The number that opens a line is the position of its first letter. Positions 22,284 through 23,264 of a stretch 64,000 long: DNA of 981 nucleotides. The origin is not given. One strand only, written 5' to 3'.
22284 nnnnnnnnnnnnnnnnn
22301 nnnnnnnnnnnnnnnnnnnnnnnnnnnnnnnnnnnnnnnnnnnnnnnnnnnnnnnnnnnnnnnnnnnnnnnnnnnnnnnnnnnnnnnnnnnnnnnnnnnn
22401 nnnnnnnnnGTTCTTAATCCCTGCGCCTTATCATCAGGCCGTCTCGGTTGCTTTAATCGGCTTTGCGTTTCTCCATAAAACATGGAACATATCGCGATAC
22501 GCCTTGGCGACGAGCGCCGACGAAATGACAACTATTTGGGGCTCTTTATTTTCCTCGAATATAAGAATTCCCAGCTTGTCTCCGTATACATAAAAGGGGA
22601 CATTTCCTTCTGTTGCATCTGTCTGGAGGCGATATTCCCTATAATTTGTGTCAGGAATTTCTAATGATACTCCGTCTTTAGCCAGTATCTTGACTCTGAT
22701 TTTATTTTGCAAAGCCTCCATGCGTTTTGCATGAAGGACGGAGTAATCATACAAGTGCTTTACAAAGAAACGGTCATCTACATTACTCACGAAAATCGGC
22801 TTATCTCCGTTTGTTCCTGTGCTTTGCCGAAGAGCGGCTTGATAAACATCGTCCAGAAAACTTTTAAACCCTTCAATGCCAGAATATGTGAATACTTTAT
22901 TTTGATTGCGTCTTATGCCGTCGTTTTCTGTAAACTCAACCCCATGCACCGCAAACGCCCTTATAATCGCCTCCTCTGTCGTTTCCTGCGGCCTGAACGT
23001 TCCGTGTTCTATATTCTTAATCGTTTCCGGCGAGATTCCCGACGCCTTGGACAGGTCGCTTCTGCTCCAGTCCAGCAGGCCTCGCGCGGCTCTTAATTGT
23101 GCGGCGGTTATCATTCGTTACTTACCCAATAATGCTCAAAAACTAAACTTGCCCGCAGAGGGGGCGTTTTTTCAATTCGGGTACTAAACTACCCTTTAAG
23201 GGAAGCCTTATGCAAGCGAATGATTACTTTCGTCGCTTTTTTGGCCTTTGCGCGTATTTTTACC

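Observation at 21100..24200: AT-rich islet by tRNA-Arg carrying an XRE-HTH fusion gene plus a 314-aa unknown gene, a candidate toxin-antitoxin or defence module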

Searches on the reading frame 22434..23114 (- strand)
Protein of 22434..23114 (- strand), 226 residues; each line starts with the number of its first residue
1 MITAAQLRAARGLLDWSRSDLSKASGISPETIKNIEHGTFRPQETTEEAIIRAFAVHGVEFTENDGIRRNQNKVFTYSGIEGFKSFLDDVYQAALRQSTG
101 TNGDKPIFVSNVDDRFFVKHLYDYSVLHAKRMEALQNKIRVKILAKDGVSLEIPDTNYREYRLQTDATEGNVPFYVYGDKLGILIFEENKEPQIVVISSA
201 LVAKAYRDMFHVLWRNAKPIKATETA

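Call 4: search_protein_families(library=pfam, proteins=[window:22434-23114:-], max_evalue=0.1)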
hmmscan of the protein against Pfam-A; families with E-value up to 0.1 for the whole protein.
window:22434-23114:- (226 aa): 5 families
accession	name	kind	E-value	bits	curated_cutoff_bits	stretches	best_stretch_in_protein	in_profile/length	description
PF01381.28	HTH_3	-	1e-07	32.3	23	1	7-60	1-54/55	Helix-turn-helix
PF13560.12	HTH_31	-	2.3e-06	28.2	27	1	4-60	3-60/64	Helix-turn-helix domain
PF13413.12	HTH_25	-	0.00042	20.5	24.6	1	6-41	1-36/62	Helix-turn-helix domain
PF12844.13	HTH_19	-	0.0024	18.2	30.2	1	7-43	4-40/64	Helix-turn-helix domain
PF13443.12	HTH_26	-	0.017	15.8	22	1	15-40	10-35/63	Cro/C1-type HTH DNA-binding domain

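Call 5: search_protein_families(library=padloc, proteins=[window:22434-23114:-], max_evalue=0.1)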
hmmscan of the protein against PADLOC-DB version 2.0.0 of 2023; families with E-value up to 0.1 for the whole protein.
window:22434-23114:- (226 aa): 9 families
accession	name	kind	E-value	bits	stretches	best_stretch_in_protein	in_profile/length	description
PDLC03669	Control_protein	-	7.6e-06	24.1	1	5-66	12-73/96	control protein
PDLC03949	RmrA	-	2.1e-05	21.6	1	1-63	1-62/363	-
PDLC03954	RmrA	-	0.00034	17.7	1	4-78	12-86/380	-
PDLC02926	HTH_VI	-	0.00065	17.9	1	6-54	5-53/92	-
PDLC03953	RmrA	-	0.00068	17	1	4-53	7-56/373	-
PDLC03945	RmrA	-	0.0012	16.1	1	3-70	3-70/394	-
PDLC03946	RmrA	-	0.0031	14.3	1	4-72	4-72/357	-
PDLC03951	RmrA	-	0.012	12.5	1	6-76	15-81/400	-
PDLC04142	capH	-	0.027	13.5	1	1-56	5-60/103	capH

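Call 6: search_protein_families(library=ncbifam, proteins=[window:22434-23114:-], max_evalue=0.1)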
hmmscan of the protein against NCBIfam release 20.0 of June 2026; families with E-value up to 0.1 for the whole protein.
window:22434-23114:- (226 aa): 5 families
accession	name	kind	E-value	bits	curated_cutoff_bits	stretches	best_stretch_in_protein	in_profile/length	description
TIGR00270.2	TIGR00270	equivalog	5.5e-05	23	110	1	6-71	79-146/159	multiprotein bridging factor aMBF1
TIGR03070.1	couple_hipB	subfamily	0.0004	20.3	71.65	1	4-39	4-39/58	type II toxin-antitoxin system Y4mF family antitoxin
NF052239.1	antitox_spr1629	equivalog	0.0037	16.4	335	1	3-71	3-69/377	spr1629 family repressor/antitoxin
NF041951.1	phage_RstR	subfamily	0.026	14.8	80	1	1-69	1-69/108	RstR family transcriptional repressor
TIGR03830.1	CxxCG_CxxCG_HTH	subfamily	0.038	13.8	61.8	1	2-50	65-113/127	type II TA system antitoxin MqsA family protein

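Call 8: find_homologous_proteins(query=window:22434-23114:-)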
Query window:22434-23114:- (226 aa): 315 proteins with E <= 0.001 among 557 candidates; the best 120 are listed.
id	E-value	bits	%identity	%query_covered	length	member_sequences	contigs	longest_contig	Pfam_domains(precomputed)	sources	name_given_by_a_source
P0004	2.9e-145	499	100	100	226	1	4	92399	PF01381.29,PF13560.13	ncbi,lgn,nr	ncbi:MAG: helix-turn-helix transcriptional regulator [Alphaproteobacteria bacterium]|nr:helix-turn-h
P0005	1.2e-107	376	75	98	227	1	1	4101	PF01381.29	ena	-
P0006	8.3e-106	370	73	99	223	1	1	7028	PF01381.29,PF13560.13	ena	-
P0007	1.2e-105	370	74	97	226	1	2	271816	PF01381.29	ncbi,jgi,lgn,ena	jgi:DNA-binding XRE family transcriptional regulator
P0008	1.9e-104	366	73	98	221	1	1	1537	PF01381.29,PF13560.13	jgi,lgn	-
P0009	3.7e-100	352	70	99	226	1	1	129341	PF01381.29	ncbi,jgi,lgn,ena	ncbi:MAG: helix-turn-helix transcriptional regulator [Bdellovibrionales bacterium]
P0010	2.5e-99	349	71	98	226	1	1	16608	PF01381.29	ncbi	-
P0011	4.7e-97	342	67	99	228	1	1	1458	PF01381.29,PF13560.13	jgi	jgi:DNA-binding XRE family transcriptional regulator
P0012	1.8e-96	340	68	98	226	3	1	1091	-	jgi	-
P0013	5.2e-89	315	63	97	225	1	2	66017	PF01381.29,PF13560.13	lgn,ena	-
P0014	2.1e-86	307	64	99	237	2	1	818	PF12844.14,PF01381.29,PF13560.13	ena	-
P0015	6.0e-84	299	63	97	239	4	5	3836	PF01381.29,PF13560.13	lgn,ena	-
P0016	6.8e-84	299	61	98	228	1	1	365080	PF01381.29,PF13560.13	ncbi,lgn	-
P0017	1.1e-83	298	62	97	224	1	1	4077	PF01381.29,PF13560.13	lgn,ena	-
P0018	5.1e-82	292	63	98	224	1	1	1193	PF01381.29,PF13560.13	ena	-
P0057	5.8e-75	269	57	98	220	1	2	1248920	PF12844.14,PF01381.29,PF13560.13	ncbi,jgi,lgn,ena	-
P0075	7.0e-73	263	55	96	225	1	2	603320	PF01381.29,PF13560.13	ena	-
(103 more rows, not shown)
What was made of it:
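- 22434..23114 (-): Regulator (226 aa). It has an N-terminal XRE helix-turn-helix like R-M controller proteins and a C-terminal PLD/Nuc-fold domain without catalytic residues. There are more than 315 full-length homologues (call 8).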

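Call 11: find_encoding_contigs(protein=P0007, flank=10000, max_places=3)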
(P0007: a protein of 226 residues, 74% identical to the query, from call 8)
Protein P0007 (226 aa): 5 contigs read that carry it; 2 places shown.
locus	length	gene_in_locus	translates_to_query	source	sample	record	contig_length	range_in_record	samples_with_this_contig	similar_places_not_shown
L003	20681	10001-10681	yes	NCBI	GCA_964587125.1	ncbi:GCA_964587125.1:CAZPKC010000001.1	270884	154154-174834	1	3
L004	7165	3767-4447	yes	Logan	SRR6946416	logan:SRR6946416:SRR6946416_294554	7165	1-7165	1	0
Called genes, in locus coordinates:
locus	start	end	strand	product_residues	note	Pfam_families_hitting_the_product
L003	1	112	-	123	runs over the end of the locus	-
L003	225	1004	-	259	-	PF00561:Abhydrolase_1, PF12146:Hydrolase_4, PF12697:Abhydrolase_6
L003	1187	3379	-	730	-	PF01553:Acyltransferase, PF00501:AMP-binding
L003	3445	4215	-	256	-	PF00027:cNMP_binding, PF13545:HTH_Crp_2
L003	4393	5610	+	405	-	PF09594:GT87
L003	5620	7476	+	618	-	PF17876:CSD2 (weak), PF00773:RNB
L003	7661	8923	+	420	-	-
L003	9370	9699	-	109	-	-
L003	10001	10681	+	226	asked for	PF01381:HTH_3 (faint)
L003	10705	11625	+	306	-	-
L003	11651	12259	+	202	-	PF07894:SACK1 (faint), PF13091:PLDc_2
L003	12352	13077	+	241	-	-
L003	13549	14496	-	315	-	PF01728:FtsJ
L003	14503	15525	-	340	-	PF02492:cobW, PF07683:CobW_C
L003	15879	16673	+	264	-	PF00318:Ribosomal_S2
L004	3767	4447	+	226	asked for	PF01381:HTH_3 (faint)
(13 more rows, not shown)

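Call 17: find_encoding_contigs(protein=P0057, flank=8000, max_places=2)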
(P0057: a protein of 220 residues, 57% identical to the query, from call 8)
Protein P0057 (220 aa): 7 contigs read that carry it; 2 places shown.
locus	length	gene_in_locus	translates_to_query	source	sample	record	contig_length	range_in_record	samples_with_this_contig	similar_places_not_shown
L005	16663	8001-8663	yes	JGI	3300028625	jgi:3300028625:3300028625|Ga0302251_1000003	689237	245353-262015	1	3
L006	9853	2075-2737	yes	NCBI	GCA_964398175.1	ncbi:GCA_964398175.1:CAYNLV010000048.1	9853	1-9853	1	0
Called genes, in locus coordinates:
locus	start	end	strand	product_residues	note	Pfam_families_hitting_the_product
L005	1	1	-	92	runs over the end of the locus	PF08972:DUF1902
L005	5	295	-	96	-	-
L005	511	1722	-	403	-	PF03237:Terminase_6N, PF17289:Terminase_6C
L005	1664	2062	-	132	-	-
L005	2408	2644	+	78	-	-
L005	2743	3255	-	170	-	PF20057:DUF6456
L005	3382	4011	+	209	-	PF12844:HTH_19, PF13443:HTH_26, PF13560:HTH_31, PF01381:HTH_3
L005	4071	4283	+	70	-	-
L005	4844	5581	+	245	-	-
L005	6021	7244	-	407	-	PF00079:Serpin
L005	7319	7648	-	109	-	-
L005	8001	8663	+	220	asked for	PF01381:HTH_3, PF12844:HTH_19 (weak), PF13560:HTH_31 (weak)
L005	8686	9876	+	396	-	PF10017:Methyltransf_33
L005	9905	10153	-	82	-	PF01155:HypA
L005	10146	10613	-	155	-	PF01750:HycI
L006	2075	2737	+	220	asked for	PF01381:HTH_3, PF12844:HTH_19 (weak), PF13560:HTH_31 (weak)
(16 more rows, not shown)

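Call 18: find_encoding_contigs(protein=P0016, flank=8000, max_places=2)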
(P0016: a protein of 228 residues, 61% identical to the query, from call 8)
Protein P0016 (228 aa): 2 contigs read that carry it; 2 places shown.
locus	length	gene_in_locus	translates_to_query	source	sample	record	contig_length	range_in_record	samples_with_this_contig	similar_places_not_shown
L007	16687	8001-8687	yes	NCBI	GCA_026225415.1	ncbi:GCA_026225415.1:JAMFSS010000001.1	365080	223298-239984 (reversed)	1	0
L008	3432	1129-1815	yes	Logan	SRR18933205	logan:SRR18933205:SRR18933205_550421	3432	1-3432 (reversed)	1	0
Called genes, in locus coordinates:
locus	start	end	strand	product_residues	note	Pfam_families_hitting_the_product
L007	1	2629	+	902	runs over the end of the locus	PF01751:Toprim, PF01131:Topoisom_bac, PF01396:Zn_ribbon_Top1, PF13368:Toprim_C_rpt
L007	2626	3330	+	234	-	PF05050:Methyltransf_21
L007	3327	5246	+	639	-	PF17876:CSD2 (weak), PF00773:RNB, PF00575:S1 (weak)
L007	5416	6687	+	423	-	-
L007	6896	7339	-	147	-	-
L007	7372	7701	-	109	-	-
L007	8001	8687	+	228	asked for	PF01381:HTH_3, PF13560:HTH_31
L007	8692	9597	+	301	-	-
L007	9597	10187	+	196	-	PF07894:SACK1 (faint), PF13091:PLDc_2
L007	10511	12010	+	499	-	PF13489:Methyltransf_23, PF13847:Methyltransf_31, PF08241:Methyltransf_11, PF08242:Methyltransf_12 (weak), PF13649:Methyltransf_25, PF00069:Pkinase (faint)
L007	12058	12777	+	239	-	PF05401:NodS (weak), PF13489:Methyltransf_23 (weak), PF01564:Spermine_synth, PF05175:MTS (weak), PF08242:Methyltransf_12 (weak), PF13649:Methyltransf_25 (weak)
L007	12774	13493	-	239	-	-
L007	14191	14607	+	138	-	-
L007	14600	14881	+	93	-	-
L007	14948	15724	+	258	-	PF01478:Peptidase_A24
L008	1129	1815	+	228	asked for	PF01381:HTH_3, PF13560:HTH_31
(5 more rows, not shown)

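Call 19: find_encoding_contigs(protein=P0075, flank=8000, max_places=2)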
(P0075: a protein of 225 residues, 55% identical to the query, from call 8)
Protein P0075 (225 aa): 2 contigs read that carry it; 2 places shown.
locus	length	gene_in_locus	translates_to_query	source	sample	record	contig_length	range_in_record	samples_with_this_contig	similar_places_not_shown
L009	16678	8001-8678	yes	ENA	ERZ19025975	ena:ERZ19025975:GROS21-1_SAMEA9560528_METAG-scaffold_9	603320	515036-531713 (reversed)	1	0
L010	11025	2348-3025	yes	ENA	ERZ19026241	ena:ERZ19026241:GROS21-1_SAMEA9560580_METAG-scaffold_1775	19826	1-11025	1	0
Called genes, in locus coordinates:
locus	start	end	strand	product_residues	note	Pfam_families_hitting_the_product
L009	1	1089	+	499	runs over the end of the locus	PF02347:GDC-P (faint), PF00266:Aminotran_5, PF21478:GcvP2_C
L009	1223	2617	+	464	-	-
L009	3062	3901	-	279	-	PF08241:Methyltransf_11 (faint), PF17827:PrmC_N, PF05175:MTS, PF01170:UPF0020 (weak), PF06325:PrmA (weak), PF13847:Methyltransf_31, PF08242:Methyltransf_12, PF13649:Methyltransf_25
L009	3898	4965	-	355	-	PF03462:PCRF, PF00472:RF-1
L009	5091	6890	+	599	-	PF00009:GTP_EFTU, PF03144:GTP_EFTU_D2, PF14492:EFG_III (faint), PF00679:EFG_C, PF06421:LepA_C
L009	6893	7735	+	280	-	PF00749:tRNA-synt_1c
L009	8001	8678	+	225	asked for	PF01381:HTH_3, PF13560:HTH_31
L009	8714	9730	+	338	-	-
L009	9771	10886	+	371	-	PF00528:BPD_transp_1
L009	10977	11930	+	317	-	-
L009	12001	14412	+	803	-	PF13491:FtsK_4TM, PF17854:FtsK_alpha, PF01580:FtsK_SpoIIIE, PF09397:FtsK_gamma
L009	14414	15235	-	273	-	-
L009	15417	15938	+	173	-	-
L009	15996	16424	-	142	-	-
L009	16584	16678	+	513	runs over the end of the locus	PF01935:DUF87 (weak), PF05872:HerA_C, PF06414:Zeta_toxin (faint)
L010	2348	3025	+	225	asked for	PF01381:HTH_3, PF13560:HTH_31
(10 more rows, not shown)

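Call 29: search_solved_structures(query=A3, max_evalue=10, show_alignments=2)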
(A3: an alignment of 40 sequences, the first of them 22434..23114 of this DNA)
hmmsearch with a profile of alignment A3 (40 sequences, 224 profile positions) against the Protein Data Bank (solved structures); distinct sequences matched with E-value up to 10: 11.
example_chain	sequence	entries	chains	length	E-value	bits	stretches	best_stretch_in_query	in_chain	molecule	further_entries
4yba_A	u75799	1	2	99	4.9e-07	32.9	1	3-66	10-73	Regulatory protein C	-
4yg4_A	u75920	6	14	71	0.12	15.2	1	10-55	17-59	Antitoxin HipB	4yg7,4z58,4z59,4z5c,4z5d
4yg1_A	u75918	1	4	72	0.13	15.1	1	10-55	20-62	Antitoxin HipB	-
2wiu_B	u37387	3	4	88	0.16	14.8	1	10-58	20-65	HTH-TYPE TRANSCRIPTIONAL REGULATOR HIPB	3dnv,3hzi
5k98_B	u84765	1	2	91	0.18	14.6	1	10-58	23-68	Antitoxin HipB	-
4z5h_A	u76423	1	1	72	0.19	14.5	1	10-55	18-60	Antitoxin HipB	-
2mez_A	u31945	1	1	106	0.23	14.3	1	7-64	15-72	Multiprotein Bridging Factor (MBP-like)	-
8tac_A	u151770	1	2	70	0.27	14.1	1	11-52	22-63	DBP48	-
9k3w_A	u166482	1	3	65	0.3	13.9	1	14-56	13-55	Transcriptional regulator, PbsX family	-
2ofy_A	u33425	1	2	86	1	12.2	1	7-54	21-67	Putative XRE-family transcriptional regulator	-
9e5c_1i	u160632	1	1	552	2.1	11.2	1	80-149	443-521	Dynein regulatory complex subunit 3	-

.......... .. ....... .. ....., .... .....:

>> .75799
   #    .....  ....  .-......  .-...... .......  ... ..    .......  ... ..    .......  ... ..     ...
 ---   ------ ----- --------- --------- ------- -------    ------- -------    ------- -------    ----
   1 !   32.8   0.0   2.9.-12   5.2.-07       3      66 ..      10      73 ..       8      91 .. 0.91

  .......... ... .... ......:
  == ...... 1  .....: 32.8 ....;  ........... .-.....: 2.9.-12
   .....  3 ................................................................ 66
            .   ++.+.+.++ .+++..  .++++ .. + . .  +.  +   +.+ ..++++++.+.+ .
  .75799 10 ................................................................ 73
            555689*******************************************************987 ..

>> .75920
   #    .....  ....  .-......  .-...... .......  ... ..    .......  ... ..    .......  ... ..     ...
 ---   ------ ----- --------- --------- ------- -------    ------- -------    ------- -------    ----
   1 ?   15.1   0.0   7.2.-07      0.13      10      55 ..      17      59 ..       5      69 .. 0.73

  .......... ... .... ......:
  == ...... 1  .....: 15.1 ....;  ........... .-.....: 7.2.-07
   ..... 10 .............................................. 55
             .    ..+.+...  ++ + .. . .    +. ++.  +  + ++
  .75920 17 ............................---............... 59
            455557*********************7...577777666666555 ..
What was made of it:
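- The HTH resembles HipB-type and other XRE antitoxins at low scores (calls 6, 29).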

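Call 33: find_related_loci(query=A3, collection=genome_contigs, flank=6000)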
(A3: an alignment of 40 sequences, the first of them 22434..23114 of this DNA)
Query A3 (226 aa) in genome_contigs; peptide patterns used: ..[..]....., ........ (x = any residue, [..] = any of these).
116 stretches matched a pattern; 89 encode a relative of the query (tblastn E <= 1e-3); the best 80 are kept; 78 distinct loci.
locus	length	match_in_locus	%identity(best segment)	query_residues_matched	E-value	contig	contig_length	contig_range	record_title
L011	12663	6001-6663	74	1-220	4e-113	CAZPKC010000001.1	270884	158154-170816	MAG TPA_asm: uncultured Rhodospirillaceae bacterium isolate binchicken_co3_43 genome assembly, contig: NODE_36_length_27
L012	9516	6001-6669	71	1-222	3e-107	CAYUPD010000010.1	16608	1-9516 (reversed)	MAG TPA_asm: uncultured Rhodospirillaceae bacterium isolate SRP192927_co3_142 genome assembly, contig: NODE_7770_length_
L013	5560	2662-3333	62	1-219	1e-90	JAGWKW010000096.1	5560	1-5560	MAG: Alphaproteobacteria bacterium isolate REEB170 contig-150_21146, whole genome shotgun sequence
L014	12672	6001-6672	61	1-221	4e-90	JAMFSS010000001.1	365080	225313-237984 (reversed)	MAG: Alphaproteobacteria bacterium isolate NGEE_A_bin20 k127_43140, whole genome shotgun sequence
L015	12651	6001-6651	60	1-217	1e-88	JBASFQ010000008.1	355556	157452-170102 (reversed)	MAG: Alphaproteobacteria bacterium isolate MFD03500_ilm_asm_bin1 k127_32932, whole genome shotgun sequence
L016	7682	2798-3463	58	1-221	2e-85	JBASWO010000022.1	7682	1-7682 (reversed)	MAG: Alphaproteobacteria bacterium isolate MFD03231_ilm_asm_bin56 k127_36867, whole genome shotgun sequence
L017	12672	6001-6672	57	1-220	2e-84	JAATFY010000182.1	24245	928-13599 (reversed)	MAG: Rhodospirillales bacterium isolate bin_270 k141_16816691, whole genome shotgun sequence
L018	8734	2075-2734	57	1-221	1e-83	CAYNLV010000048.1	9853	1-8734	MAG TPA_asm: uncultured Rhodospirillaceae bacterium isolate binchicken_co117_449 genome assembly, contig: NODE_12261_len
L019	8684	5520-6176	58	1-218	8e-82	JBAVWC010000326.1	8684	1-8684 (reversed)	MAG: Alphaproteobacteria bacterium isolate MFD02472_ilm_asm_bin11 k127_212865, whole genome shotgun sequence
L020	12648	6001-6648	56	1-217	1e-78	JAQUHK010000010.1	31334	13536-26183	MAG: Alphaproteobacteria bacterium isolate STCSWMC_35 NODE_3120_length_31334_cov_3.643734_ST_CSWMC, whole genome shotgun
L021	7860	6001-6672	56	1-221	8e-79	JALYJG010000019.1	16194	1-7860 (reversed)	MAG: Pseudomonadota bacterium isolate HIE bin45 SD1477_NODE_312_length_16194_cov_0.992282, whole genome shotgun sequence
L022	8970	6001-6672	54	1-221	7e-78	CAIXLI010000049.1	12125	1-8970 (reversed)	MAG: uncultured proteobacterium isolate I2_bin-054 genome assembly, contig: bin-054:049/228, whole genome shotgun sequen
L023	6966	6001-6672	57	1-221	6e-77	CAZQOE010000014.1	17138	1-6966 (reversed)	MAG TPA_asm: uncultured Rhodospirillaceae bacterium isolate SRP192927_co1_332 genome assembly, contig: NODE_6992_length_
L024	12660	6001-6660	53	1-218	8e-74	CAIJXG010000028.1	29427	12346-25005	MAG: uncultured proteobacterium isolate Kiruna_bin-02063 genome assembly, contig: bin-02063:028/141, whole genome shotgu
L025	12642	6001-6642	53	1-215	1e-71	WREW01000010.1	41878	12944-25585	MAG: Alphaproteobacteria bacterium isolate Lab288P4bin16 Ga0123354_10000404, whole genome shotgun sequence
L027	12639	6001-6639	53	1-217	5e-71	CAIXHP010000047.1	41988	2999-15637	MAG: uncultured proteobacterium isolate I2_bin-116 genome assembly, contig: bin-116:47/70, whole genome shotgun sequence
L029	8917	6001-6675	50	1-223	2e-68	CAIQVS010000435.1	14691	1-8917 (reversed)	MAG: uncultured proteobacterium isolate I3b_bin-431 genome assembly, contig: bin-431:435/454, whole genome shotgun seque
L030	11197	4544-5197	47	1-217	2e-63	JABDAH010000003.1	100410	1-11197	MAG: Alphaproteobacteria bacterium isolate BWOrgHeat_Nextera32_MAG2 3300020642.a:Ga0206916_1004, whole genome shotgun se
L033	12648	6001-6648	42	1-223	5e-55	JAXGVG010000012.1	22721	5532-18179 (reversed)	MAG: Alphaproteobacteria bacterium isolate AnMBR.bin438 bin438_12, whole genome shotgun sequence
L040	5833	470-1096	41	1-218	4e-50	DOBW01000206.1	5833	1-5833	MAG TPA_asm: Rhodospirillaceae bacterium isolate UBA9219 contig_227224, whole genome shotgun sequence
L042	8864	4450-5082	41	1-217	4e-48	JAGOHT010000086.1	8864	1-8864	MAG: Alphaproteobacteria bacterium isolate Go_SlAct_bin_533 Go_SlAct_41365_length_8864_cov_4.387891, whole genome shotgu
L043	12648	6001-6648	43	1-226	2e-47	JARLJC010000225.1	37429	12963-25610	MAG: Alphaproteobacteria bacterium isolate MAG_CA1 MetaCoAG_Bin_1_Anoxic_k141_1604101, whole genome shotgun sequence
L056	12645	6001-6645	38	2-226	4e-43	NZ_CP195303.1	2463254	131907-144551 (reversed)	Micavibrio aeruginosavorus strain HCB189 chromosome, complete genome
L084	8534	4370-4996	30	1-219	1e-24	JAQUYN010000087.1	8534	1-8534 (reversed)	MAG: Alphaproteobacteria bacterium isolate STD2_238 NODE_33660_length_8534_cov_4.245391_Sandtown_D2, whole genome shotgu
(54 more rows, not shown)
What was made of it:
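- All 78 genome loci are from MAGs labelled Alphaproteobacteria, Rhodospirillaceae, Micavibrio or 'Bdellovibrionales', and one is from Micavibrio aeruginosavorus HCB189 (call 33).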
